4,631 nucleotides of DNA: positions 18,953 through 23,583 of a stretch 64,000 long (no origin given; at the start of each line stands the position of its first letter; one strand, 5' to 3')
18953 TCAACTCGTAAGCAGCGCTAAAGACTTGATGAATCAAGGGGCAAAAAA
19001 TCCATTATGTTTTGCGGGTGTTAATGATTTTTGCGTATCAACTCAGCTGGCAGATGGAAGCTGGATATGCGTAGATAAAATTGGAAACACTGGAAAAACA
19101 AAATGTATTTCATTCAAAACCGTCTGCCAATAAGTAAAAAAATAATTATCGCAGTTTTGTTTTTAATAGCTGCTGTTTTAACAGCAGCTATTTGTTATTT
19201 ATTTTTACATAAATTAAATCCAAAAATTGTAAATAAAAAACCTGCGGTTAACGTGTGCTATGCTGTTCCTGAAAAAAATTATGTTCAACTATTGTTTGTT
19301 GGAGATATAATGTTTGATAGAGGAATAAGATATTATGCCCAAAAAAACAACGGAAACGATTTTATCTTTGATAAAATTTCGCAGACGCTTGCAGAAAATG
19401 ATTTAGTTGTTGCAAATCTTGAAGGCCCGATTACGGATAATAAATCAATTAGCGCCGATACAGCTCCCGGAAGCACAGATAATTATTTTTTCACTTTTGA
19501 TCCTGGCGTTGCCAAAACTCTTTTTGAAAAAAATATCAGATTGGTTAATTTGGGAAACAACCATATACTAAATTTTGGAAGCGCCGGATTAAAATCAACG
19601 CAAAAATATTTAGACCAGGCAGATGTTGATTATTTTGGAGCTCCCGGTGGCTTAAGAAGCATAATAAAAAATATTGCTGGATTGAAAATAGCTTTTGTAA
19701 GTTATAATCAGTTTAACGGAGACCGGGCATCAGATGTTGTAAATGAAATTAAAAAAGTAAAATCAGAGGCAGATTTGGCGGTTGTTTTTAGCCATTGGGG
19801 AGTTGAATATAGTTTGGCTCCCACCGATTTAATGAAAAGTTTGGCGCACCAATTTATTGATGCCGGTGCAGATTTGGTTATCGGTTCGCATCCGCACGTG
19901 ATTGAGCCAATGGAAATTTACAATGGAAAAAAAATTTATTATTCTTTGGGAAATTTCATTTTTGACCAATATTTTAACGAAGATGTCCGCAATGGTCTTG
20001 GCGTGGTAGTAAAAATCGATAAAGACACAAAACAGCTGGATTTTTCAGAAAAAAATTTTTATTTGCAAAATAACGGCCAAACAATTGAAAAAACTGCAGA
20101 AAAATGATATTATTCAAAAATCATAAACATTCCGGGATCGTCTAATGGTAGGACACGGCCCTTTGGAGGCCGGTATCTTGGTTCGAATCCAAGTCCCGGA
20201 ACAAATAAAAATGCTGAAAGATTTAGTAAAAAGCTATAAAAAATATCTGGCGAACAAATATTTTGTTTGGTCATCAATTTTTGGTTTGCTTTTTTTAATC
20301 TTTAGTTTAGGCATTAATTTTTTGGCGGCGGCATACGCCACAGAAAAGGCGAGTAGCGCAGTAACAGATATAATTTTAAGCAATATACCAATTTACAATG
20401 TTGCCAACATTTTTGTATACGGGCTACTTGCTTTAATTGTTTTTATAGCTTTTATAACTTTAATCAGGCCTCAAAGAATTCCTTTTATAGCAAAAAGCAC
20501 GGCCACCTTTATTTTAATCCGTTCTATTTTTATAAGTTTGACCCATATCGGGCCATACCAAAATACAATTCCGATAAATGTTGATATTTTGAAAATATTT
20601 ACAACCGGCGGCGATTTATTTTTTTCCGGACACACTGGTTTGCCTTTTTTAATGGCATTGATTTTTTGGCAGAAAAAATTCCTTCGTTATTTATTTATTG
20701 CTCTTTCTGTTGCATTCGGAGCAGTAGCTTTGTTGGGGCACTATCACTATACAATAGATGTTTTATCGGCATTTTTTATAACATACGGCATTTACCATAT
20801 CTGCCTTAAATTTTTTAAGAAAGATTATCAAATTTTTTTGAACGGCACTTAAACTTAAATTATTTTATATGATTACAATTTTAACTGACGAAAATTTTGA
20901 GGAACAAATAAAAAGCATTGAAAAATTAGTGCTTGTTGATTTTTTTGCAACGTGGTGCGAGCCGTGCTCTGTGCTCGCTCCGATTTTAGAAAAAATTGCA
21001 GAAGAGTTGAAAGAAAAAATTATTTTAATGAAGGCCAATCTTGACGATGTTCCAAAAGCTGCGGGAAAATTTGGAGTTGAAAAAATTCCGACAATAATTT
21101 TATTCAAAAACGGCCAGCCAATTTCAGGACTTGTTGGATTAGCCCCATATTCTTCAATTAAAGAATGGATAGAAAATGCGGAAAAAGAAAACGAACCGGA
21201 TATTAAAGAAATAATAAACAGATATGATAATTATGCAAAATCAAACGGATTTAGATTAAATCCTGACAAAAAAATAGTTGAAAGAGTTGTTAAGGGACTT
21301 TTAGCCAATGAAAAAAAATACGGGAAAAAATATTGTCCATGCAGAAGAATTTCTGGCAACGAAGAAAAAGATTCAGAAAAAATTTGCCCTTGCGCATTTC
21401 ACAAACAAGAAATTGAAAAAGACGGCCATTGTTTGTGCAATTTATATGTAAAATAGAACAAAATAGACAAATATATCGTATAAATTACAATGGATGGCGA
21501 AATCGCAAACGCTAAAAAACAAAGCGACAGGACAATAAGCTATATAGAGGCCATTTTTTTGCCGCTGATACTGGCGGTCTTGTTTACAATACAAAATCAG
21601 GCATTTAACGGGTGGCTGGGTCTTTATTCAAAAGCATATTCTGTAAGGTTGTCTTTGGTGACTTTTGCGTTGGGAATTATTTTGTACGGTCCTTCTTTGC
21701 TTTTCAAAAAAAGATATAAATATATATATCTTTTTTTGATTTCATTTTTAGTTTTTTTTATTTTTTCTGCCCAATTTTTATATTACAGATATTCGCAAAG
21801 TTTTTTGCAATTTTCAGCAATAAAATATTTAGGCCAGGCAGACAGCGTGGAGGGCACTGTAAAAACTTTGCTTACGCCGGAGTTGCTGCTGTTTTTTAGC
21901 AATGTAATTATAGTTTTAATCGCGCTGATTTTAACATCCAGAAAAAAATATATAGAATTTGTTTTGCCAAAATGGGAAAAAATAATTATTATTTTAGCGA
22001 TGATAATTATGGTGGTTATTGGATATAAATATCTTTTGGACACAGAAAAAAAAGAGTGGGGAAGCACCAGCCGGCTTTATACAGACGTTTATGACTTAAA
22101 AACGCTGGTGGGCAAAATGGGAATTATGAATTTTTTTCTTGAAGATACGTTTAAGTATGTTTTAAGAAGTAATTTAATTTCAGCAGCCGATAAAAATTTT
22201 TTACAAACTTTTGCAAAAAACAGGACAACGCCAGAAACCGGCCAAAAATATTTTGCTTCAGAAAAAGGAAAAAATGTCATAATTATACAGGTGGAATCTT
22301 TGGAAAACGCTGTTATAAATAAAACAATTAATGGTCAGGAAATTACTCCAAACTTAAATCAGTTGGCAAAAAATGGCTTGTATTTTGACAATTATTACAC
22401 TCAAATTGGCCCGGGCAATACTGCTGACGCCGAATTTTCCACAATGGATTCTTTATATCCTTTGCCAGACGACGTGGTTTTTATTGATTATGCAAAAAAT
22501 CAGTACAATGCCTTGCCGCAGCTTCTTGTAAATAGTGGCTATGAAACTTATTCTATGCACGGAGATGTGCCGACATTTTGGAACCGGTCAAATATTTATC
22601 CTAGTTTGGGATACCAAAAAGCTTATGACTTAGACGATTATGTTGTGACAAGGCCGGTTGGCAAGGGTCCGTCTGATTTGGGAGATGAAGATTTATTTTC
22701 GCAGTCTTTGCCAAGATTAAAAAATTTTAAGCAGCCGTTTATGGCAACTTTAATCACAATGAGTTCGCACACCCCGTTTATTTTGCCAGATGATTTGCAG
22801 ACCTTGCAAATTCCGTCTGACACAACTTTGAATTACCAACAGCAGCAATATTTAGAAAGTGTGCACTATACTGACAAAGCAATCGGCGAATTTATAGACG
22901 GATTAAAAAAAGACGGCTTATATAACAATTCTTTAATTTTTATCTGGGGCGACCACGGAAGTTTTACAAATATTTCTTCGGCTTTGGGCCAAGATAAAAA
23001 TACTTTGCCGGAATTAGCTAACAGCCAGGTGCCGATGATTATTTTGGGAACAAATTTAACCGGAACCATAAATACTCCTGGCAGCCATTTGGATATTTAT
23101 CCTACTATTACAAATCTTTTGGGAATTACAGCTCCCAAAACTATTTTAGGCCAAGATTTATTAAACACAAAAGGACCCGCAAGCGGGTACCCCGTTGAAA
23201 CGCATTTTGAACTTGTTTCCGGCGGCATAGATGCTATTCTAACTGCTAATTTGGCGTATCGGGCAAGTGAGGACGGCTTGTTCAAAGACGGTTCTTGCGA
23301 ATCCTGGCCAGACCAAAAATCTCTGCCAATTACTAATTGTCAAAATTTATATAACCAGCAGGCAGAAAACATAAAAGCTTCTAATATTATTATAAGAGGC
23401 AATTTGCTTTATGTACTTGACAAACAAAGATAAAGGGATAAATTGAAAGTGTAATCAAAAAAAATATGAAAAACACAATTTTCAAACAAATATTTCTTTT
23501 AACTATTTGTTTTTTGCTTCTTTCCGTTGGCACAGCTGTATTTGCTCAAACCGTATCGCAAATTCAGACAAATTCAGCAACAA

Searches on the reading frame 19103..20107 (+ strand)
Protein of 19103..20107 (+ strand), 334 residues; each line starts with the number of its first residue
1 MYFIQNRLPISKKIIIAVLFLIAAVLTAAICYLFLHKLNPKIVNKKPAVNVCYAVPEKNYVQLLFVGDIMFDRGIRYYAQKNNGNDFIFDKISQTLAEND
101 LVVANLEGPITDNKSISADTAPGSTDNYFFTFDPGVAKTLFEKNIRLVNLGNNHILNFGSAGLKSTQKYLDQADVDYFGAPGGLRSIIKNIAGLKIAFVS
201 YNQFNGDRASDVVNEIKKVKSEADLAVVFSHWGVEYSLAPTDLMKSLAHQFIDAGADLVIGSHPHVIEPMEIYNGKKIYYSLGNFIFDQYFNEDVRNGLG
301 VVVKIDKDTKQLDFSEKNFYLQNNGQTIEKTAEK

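Call 33: search_protein_families(library=pfam, proteins=[window:19103-20107:+], max_evalue=0.001)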
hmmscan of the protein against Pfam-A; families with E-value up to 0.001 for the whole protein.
window:19103-20107:+ (334 aa): 1 family
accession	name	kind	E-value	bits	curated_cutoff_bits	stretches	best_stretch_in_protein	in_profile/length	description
PF09587.15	PGA_cap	-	4.4e-60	203.8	27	1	63-289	2-255/255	Bacterial capsule synthesis protein PGA_cap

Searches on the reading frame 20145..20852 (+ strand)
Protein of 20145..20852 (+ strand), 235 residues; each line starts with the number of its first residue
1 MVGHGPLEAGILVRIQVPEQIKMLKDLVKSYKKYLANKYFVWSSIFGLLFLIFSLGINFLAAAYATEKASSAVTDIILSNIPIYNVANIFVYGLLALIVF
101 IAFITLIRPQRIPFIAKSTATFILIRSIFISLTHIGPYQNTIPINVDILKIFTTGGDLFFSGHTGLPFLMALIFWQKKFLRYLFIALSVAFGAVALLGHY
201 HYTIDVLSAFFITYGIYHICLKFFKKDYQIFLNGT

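Call 33: search_protein_families(library=pfam, proteins=[window:20145-20852:+], max_evalue=0.001)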
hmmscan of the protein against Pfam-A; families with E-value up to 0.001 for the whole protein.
window:20145-20852:+ (235 aa): 1 family
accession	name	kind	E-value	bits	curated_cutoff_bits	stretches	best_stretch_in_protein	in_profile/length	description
PF14360.12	PAP2_C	-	2.4e-09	38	27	1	156-218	3-70/74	PAP2 superfamily C-terminal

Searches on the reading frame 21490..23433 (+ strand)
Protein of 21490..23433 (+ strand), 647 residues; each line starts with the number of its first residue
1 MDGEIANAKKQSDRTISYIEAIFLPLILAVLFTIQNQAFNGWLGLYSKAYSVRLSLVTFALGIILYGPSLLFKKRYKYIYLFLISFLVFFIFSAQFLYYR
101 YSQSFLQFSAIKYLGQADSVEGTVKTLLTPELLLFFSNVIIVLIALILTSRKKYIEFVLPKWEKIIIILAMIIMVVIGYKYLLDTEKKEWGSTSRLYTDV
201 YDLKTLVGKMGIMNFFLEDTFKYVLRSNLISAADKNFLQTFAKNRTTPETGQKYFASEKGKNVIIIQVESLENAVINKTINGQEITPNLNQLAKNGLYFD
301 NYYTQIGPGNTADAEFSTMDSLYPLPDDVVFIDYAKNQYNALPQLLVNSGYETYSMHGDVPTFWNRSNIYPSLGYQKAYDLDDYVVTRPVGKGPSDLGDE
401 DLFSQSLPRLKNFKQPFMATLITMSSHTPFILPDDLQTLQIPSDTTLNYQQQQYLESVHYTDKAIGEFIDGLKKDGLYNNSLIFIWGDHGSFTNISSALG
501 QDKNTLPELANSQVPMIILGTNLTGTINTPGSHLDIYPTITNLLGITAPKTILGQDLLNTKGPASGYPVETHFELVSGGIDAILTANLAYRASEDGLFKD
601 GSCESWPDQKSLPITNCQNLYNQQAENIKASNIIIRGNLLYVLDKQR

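Call 33: search_protein_families(library=pfam, proteins=[window:21490-23433:+], max_evalue=0.001)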
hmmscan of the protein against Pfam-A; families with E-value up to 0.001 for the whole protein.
window:21490-23433:+ (647 aa): 2 families
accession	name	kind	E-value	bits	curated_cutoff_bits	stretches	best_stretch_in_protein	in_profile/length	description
PF00884.28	Sulfatase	-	2.3e-42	145.8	25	1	261-546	1-301/301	Sulfatase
PF01663.27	Phosphodiest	-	3e-09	37.4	23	1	451-490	181-220/342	Type I phosphodiesterase / nucleotide pyrophosphatase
